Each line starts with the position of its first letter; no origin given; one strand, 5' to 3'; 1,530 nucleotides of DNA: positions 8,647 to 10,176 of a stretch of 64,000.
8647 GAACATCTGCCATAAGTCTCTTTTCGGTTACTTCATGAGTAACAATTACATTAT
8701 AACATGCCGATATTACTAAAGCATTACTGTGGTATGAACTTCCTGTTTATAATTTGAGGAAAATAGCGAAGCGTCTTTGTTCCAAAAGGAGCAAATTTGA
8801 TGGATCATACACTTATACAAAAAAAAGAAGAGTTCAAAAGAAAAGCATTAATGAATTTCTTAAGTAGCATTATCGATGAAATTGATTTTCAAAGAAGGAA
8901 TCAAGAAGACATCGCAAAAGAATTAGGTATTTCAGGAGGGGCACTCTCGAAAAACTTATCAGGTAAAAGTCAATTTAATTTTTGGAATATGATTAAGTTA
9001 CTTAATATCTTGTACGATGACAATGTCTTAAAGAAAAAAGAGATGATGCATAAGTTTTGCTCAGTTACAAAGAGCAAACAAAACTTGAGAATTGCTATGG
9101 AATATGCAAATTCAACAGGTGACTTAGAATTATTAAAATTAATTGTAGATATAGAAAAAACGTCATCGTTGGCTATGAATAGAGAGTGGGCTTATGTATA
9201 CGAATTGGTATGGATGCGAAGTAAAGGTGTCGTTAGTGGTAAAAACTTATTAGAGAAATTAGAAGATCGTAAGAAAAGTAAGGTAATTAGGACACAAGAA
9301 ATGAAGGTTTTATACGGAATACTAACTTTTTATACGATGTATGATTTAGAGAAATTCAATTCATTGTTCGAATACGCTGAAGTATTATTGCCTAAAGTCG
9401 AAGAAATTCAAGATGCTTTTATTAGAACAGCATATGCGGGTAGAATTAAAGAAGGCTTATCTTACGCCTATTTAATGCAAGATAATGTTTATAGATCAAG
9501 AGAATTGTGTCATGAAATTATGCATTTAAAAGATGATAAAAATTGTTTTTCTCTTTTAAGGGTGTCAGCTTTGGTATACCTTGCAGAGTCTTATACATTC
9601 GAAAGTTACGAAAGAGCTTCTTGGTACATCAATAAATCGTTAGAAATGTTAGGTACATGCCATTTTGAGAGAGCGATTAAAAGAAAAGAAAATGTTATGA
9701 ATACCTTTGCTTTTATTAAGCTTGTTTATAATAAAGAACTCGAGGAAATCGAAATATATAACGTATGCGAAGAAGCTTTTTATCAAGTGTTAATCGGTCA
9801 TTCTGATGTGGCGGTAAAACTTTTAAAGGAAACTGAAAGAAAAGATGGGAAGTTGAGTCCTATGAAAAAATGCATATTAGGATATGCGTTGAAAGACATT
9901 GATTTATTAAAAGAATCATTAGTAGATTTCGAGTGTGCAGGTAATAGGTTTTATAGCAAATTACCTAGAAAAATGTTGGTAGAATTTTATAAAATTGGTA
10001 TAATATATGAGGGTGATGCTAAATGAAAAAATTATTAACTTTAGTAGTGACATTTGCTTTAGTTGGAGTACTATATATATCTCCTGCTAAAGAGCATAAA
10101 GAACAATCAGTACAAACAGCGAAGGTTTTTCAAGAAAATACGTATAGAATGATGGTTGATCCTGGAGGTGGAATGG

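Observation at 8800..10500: Arbitrium-like AimR-AimP peptide signalling module wired convergently against the cI-like repressor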

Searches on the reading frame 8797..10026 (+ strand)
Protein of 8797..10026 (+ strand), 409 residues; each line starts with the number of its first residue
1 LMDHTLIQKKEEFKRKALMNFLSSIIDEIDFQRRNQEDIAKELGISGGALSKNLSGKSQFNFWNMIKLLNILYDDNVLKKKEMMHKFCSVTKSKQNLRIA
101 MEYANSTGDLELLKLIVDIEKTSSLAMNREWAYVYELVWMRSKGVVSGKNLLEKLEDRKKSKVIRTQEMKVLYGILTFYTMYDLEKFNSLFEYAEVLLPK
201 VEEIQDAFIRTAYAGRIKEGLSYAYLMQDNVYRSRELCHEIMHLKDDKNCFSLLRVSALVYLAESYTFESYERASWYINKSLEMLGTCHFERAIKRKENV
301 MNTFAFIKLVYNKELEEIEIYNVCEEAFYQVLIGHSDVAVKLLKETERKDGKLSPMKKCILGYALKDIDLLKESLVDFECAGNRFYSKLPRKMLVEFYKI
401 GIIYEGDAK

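Call 3: search_protein_families(library=pfam, proteins=[window:8797-10026:+], max_evalue=0.1)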
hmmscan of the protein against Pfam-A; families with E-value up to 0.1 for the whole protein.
window:8797-10026:+ (409 aa): 2 families
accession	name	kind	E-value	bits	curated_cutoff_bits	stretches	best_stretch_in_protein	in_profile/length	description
PF22871.2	AimR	-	1.2e-40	140.1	26.7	1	82-394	3-307/309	AimR transcriptional regulator-like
PF22980.2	Myb_DNA-bind_8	-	0.065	13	27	0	20-51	6-38/50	Myb-like DNA-binding domain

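Call 4: search_protein_families(library=phrogs, proteins=[window:8797-10026:+], max_evalue=0.1)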
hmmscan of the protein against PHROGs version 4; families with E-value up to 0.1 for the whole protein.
window:8797-10026:+ (409 aa): 4 families
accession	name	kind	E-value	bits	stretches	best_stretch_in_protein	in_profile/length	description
phrog_1728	-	transcription regulation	2e-129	432.8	1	19-397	2-376/380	transcriptional regulator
phrog_296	-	integration and excision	0.022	14.5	1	8-110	215-320/626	DNA transposition protein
phrog_4583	-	transcription regulation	0.031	15.3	1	32-62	22-52/81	transcriptional repressor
phrog_4268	-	transcription regulation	0.083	14.1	0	34-72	47-85/96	transcriptional repressor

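Call 5: search_solved_structures(query=window:8797-10026:+, max_evalue=10, show_alignments=3)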
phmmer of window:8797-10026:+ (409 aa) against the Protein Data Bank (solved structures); distinct sequences matched with E-value up to 10: 1.
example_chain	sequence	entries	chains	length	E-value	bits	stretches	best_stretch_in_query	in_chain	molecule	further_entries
7tvw_A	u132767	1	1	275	0.48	12.4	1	173-318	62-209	Alpha/beta-Hydrolases superfamily protein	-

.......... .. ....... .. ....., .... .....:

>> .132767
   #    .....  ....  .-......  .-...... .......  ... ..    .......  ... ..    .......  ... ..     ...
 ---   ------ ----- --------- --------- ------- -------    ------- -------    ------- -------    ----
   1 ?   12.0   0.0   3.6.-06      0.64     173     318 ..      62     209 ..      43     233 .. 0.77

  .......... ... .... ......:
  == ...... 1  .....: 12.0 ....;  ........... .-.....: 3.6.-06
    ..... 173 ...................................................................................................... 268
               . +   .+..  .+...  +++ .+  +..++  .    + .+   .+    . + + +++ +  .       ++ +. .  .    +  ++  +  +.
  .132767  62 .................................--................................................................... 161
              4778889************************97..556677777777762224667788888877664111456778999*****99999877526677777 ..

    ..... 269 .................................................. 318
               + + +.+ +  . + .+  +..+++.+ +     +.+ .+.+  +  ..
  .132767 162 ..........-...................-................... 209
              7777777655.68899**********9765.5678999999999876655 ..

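Call 9: search_dna_similar(query=window:8797-10026:+, collection=phages, mode=protein, max_rows=40)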
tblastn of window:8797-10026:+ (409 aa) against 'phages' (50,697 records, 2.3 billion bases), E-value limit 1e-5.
Records with a match: 41; places in all: 41; records where one place covers at least 80% of the query: 33.
Best place of each record, by identity: 60-80% 2; <60% 39.
By first word of the organism name: Bacillus 41.
By host as written in the record: Bacillus anthracis 8; Bacillus cereus 7; Bacillus thuringiensis 5; Bacillus thuringiensis subsp. Kurstaki 2; Bacillus thuringiensis serovar tenebrionis strain YBT-1765 2; Bacillus thuringiensis BGSC 4AJ1 2; Bacillus thuringiensis VKM B-83 2; Bacillus thuringiensis var. israelensis ATCC 35646 2; and 11 more.
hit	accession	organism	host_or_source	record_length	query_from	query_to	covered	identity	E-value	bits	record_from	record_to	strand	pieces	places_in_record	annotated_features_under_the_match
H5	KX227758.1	Bacillus phage PfNC7401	Bacillus cereus NC7401/2455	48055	1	409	100%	75.5%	0e+0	608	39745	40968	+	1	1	helix-turn-helix protein | hypothetical protein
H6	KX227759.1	Bacillus phage PfIS075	Bacillus cereus IS075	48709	1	409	100%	75.5%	0e+0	608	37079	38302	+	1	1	helix-turn-helix protein | hypothetical protein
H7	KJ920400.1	Bacillus phage Waukesha92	Bacillus thuringiensis subsp. Kurstaki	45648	1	403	99%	29.1%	4e-37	149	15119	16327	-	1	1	hypothetical protein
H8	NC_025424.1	Bacillus phage Waukesha92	Bacillus thuringiensis subsp. Kurstaki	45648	1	403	99%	29.1%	4e-37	149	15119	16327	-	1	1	transcriptional regulator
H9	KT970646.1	Bacillus phage phiS58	Bacillus cereus S58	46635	1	403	99%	29.1%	4e-37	149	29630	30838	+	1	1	DNA-binding helix-turn-helix protein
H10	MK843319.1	Bacillus phage vB_BthS-TP21T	-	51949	1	403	99%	29.1%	4e-37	149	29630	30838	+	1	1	DNA-binding helix-turn-helix protein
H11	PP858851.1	Bacillus phage PHBA67-J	Bacillus cereus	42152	33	406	91%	31.1%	1e-38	153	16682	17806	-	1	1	hypothetical protein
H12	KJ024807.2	Bacillus phage vB_BtS_BMBtp3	Bacillus thuringiensis serovar ...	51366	1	403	99%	28.4%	7e-35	142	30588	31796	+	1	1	hypothetical protein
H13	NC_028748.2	Bacillus phage vB_BtS_BMBtp3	Bacillus thuringiensis serovar ...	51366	1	403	99%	28.4%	7e-35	142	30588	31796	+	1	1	transcriptional regulator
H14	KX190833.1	Bacillus phage vB_BtS_BMBtp14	Bacillus thuringiensis BGSC 4AJ1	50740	16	394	93%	29.3%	7e-35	142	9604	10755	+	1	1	DNA-binding protein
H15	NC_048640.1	Bacillus phage vB_BtS_BMBtp14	Bacillus thuringiensis BGSC 4AJ1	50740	16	394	93%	29.3%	7e-35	142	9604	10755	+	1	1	transcriptional regulator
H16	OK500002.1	Bacillus phage vB_BanS_Athena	Bacillus anthracis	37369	39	394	87%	30.2%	4e-34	140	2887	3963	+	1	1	aimr transcriptional regulator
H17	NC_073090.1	Bacillus phage vB_BanS_Athena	Bacillus anthracis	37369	39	394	87%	30.2%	4e-34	140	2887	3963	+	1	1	aimr transcriptional regulator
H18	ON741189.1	Bacillus phage vB_BceS_LY4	Bacillus cereus 367-H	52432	15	407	96%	26.8%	1e-36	147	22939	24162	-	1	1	helix-turn-helix transcriptional regulator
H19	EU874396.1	Bacillus phage IEBH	Bacillus thuringiensis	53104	18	407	95%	27.0%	1e-35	144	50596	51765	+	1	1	helix-turn-helix protein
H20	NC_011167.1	Bacillus phage IEBH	Bacillus thuringiensis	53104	18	407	95%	27.0%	1e-35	144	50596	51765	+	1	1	transcriptional regulator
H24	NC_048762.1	Bacillus phage vB_BtS_B83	Bacillus thuringiensis VKM B-83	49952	39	394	87%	28.6%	1e-36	147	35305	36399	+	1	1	transcriptional regulator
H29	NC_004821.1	Bacillus phage phBC6A52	Bacillus cereus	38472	39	394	87%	25.7%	2e-31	132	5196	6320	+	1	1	helix-turn-helix protein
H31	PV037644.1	Bacillus phage vB_BcM_CUBc25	Bacillus cereus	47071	29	396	90%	24.3%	1e-21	103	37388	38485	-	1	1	AimR family lysis-lysogeny pheromone receptor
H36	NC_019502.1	Bacillus phage phIS3501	Bacillus thuringiensis var. israelensis ...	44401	10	394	94%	21.5%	2e-18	94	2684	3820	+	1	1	transcriptional regulator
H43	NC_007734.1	Bacillus phage WBeta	Bacillus anthracis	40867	39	281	59%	26.8%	2e-11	72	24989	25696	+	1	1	transcriptional regulator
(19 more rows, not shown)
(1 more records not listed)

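Call 10: get_annotated_region(hit=H5, flank=4000)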
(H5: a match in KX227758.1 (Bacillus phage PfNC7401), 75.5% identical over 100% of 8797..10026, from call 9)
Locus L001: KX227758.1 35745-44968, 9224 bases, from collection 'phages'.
description: Bacillus phage PfNC7401, complete genome.
organism: Bacillus phage PfNC7401 (NCBI taxid 1868601)
taxonomy: Viruses; Duplodnaviria; Heunggongvirae; Uroviricota; Caudoviricetes; Cecivirus
host: Bacillus cereus NC7401/2455; source: -; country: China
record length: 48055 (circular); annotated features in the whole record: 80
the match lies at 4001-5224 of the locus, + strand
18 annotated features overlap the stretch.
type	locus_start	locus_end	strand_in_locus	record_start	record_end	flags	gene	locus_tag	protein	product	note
CDS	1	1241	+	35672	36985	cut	-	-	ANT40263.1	putative replication protein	-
CDS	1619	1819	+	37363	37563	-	-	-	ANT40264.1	hypothetical protein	-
CDS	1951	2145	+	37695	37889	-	-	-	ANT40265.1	permease protein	transporter, permease protein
CDS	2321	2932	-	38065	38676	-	-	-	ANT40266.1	hypothetical protein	-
CDS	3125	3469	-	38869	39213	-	-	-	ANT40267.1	prorepressor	-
CDS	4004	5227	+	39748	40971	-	-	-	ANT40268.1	helix-turn-helix protein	-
CDS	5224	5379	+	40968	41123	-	-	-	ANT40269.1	hypothetical protein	-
CDS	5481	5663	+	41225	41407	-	-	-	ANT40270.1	hypothetical protein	-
CDS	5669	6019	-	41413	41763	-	-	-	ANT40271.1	transcriptional regulator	-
CDS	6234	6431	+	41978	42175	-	-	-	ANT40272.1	helix-turn-helix domain protein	-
CDS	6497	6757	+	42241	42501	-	-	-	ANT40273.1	hypothetical protein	-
CDS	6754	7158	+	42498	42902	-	-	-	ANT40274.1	antirepressor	-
CDS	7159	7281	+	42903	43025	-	-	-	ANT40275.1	hypothetical protein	-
CDS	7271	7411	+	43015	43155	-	-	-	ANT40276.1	hypothetical protein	-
CDS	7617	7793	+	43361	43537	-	-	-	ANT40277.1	hypothetical protein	-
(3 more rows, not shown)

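Call 11: get_annotated_region(hit=H16, flank=3000)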
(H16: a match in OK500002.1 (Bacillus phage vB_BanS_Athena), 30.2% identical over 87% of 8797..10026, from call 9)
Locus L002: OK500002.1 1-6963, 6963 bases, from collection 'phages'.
description: Bacillus phage vB_BanS_Athena, complete genome.
organism: Bacillus phage vB_BanS_Athena (NCBI taxid 2894785)
taxonomy: Viruses; Duplodnaviria; Heunggongvirae; Uroviricota; Caudoviricetes
host: Bacillus anthracis; source: raw sewage; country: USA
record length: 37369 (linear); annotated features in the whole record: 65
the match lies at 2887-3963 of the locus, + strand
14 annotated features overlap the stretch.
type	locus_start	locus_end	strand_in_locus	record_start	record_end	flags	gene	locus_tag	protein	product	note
CDS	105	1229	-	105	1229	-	-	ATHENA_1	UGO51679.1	putative site-specific integrase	gp1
CDS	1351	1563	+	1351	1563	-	-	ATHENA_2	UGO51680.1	hypothetical protein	gp2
CDS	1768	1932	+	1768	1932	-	-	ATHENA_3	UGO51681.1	hypothetical protein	gp3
CDS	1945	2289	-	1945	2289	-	-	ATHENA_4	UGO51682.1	putative helix-turn-helix transcriptional protein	gp4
CDS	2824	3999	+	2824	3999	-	-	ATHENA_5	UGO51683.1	aimr transcriptional regulator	gp5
CDS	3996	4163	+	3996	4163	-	-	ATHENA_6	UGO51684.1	putative xomplement C1q protein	gp6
CDS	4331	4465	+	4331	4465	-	-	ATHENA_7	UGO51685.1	hypothetical protein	gp7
CDS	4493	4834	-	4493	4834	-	-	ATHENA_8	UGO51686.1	putative helix-turn-helix transcriptional protein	gp8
CDS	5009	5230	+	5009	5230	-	-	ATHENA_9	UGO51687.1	putative XRE family transcriptional regulator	gp9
CDS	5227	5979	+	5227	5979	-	-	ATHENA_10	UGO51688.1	putative Rha family transcriptional regulator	gp10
CDS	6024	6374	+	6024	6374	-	-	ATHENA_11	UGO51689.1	putative helix-turn-helix domain-containing protein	gp11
CDS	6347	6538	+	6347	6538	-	-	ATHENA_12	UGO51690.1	hypothetical protein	gp12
CDS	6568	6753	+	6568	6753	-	-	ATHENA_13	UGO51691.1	hypothetical protein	gp13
CDS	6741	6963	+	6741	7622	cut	-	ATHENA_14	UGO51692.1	putative DnaD domain protein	gp14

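Call 12: get_annotated_region(hit=H8, flank=3000)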
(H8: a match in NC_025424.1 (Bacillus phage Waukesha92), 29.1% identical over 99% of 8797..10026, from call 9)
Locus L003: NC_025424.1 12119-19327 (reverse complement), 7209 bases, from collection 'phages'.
description: Bacillus phage Waukesha92, complete genome.
organism: Bacillus phage Waukesha92 (NCBI taxid 1510440)
taxonomy: Viruses; Duplodnaviria; Heunggongvirae; Uroviricota; Caudoviricetes; Waukeshavirus; Waukeshavirus waukesha92
host: Bacillus thuringiensis subsp. Kurstaki; source: -; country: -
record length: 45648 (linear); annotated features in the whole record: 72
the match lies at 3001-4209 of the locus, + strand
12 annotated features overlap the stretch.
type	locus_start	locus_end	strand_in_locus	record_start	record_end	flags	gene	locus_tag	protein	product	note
CDS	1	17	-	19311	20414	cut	-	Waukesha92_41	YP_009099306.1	replication protein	-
CDS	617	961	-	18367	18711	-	-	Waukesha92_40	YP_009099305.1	DUF4064 domain-containing protein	-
CDS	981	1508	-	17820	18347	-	-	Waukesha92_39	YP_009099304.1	DUF4352 domain-containing protein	-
CDS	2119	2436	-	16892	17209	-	-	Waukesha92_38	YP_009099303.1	transcriptional repressor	-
CDS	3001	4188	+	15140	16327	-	-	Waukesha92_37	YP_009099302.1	transcriptional regulator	-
CDS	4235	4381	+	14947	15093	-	-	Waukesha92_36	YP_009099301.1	hypothetical protein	-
CDS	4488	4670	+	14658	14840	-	-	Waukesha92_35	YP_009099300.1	hypothetical protein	-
CDS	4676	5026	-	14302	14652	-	-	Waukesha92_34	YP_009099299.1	helix-turn-helix domain-containing protein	-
CDS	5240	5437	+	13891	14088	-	-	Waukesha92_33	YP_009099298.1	helix-turn-helix domain-containing protein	-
CDS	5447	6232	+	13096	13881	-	-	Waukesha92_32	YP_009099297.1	Rha-like transcriptional regulator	-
CDS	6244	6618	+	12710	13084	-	-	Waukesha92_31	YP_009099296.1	replication terminator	-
CDS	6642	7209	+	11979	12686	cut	-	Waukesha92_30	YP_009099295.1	hypothetical protein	-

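Call 23: find_related_loci(query=window:8797-10026:+, collection=genome_contigs, flank=4000)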
Query window:8797-10026:+ (409 aa) in genome_contigs; peptide patterns used: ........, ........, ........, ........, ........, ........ (x = any residue, [..] = any of these).
50 stretches matched a pattern; 1 encode a relative of the query (tblastn E <= 1e-3); 1 distinct loci.
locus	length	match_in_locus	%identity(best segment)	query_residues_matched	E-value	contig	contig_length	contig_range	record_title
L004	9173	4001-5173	58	18-408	2e-151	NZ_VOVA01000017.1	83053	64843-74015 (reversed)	Bacillus cereus strain ACH27 17, whole genome shotgun sequence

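Call 24: find_related_loci(query=window:8797-10026:+, collection=viral_contigs, flank=4000)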
Query window:8797-10026:+ (409 aa) in viral_contigs; peptide patterns used: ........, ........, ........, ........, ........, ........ (x = any residue, [..] = any of these).
24 stretches matched a pattern; 18 encode a relative of the query (tblastn E <= 1e-3); 16 distinct loci.
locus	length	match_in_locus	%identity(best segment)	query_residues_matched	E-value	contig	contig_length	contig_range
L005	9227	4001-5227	96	1-409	0e+0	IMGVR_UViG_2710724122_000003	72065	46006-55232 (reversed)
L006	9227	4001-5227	96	1-409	0e+0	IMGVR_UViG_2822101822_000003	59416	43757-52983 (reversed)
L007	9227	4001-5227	96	1-409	0e+0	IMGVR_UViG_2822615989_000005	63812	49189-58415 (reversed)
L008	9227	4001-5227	96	1-409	0e+0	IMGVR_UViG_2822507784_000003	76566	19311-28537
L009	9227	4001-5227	95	1-409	0e+0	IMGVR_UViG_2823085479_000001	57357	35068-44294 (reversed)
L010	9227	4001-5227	89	1-409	0e+0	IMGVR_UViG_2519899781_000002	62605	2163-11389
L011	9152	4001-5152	89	26-409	0e+0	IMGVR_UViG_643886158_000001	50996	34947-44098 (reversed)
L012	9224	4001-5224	86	1-409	0e+0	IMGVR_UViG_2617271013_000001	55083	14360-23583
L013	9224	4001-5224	76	1-409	0e+0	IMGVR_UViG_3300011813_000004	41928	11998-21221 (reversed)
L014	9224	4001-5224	76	1-409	0e+0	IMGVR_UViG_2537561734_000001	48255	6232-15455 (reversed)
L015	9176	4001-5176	77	17-409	0e+0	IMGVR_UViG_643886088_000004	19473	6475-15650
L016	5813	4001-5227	86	1-409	0e+0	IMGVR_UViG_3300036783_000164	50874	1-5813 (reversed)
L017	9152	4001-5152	89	26-409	0e+0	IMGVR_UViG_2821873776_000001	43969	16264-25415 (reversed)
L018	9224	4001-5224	85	1-409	0e+0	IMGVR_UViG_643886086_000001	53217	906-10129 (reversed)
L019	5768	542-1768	85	1-409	0e+0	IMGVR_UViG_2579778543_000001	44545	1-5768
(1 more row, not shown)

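Call 42: search_protein_families(library=ncbifam, proteins=[window:8797-10026:+], max_evalue=0.01)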
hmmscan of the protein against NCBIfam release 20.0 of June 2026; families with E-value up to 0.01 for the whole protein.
window:8797-10026:+ (409 aa): 1 family
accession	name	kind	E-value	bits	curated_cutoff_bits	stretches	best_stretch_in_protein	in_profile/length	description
NF038310.1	lysogeny_AimR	equivalog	4.5e-123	410.9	70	1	25-394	1-365/365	AimR family lysis-lysogeny pheromone receptor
